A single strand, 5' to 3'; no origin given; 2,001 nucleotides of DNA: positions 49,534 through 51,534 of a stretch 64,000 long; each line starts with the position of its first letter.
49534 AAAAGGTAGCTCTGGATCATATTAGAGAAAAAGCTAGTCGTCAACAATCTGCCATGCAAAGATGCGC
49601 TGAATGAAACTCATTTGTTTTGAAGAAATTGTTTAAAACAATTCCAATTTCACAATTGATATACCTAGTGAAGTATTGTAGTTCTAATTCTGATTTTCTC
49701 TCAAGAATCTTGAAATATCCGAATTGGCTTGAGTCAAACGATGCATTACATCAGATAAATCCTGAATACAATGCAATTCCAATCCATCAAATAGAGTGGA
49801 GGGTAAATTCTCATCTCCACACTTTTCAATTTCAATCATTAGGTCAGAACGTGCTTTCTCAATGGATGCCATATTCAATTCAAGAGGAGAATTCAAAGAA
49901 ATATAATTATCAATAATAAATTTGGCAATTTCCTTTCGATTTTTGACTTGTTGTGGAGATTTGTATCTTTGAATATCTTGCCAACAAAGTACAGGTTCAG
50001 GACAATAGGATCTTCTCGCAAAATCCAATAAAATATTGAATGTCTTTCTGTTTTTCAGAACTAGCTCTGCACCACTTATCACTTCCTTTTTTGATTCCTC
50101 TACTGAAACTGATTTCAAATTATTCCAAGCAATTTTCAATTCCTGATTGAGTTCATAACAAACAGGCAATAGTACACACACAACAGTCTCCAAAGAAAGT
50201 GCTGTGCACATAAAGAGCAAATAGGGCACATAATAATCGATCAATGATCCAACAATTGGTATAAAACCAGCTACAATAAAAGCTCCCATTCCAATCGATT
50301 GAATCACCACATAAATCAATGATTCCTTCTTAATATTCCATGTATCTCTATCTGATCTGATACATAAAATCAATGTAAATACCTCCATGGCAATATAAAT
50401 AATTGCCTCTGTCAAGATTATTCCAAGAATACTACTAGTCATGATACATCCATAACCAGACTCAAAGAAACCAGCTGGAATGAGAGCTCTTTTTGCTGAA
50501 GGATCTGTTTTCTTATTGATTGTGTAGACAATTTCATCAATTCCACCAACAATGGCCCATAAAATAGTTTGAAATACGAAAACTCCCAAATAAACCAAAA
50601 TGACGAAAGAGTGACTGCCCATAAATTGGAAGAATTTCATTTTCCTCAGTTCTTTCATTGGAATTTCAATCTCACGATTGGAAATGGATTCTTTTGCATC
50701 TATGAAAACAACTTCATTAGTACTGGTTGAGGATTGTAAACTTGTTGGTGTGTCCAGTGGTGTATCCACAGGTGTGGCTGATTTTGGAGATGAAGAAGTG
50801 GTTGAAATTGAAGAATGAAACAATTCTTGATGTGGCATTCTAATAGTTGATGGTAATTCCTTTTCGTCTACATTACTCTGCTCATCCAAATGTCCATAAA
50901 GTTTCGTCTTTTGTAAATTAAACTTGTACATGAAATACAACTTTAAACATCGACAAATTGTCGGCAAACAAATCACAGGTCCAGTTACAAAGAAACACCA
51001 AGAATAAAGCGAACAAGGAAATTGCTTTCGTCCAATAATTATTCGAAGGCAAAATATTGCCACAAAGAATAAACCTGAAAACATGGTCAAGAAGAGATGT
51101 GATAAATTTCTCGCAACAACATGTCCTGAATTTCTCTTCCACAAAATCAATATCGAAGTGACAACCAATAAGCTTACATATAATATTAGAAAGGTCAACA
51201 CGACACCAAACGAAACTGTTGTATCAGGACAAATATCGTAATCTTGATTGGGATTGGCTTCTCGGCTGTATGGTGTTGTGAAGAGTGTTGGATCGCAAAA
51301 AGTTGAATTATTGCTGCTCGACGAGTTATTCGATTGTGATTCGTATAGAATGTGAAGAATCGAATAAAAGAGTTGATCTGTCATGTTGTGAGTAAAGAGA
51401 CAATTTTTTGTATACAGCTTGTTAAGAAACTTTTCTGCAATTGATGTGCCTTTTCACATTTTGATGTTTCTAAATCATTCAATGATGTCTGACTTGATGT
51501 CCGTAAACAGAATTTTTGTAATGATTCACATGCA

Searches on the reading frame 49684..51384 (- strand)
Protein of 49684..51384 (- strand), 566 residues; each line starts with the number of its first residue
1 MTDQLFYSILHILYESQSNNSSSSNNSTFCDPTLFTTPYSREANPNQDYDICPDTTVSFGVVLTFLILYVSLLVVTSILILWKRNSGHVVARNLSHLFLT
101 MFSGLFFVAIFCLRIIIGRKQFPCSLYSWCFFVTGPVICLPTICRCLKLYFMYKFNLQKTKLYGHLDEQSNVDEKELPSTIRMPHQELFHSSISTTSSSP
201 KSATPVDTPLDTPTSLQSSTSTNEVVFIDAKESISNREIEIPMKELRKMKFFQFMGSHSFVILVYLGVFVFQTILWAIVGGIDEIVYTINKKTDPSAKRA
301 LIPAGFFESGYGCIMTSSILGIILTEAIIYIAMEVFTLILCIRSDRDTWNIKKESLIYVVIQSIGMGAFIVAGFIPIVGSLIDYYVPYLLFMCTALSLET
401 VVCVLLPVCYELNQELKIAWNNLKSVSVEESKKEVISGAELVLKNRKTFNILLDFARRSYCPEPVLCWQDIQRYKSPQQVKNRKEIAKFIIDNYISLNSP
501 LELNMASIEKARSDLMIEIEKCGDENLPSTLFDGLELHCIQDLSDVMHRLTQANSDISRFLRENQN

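Call 15: search_protein_families(library=pfam, proteins=[window:49684-51384:-], max_evalue=0.001)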
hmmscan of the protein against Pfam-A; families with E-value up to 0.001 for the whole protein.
window:49684-51384:- (566 aa): 2 families
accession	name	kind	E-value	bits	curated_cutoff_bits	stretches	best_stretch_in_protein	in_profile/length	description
PF00615.24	RGS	-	5.6e-06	27.2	23.9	1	442-544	5-101/117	Regulator of G protein signaling domain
PF02764.19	Diphtheria_T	-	0.00015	22.5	27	1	358-385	124-151/166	Diphtheria toxin, T domain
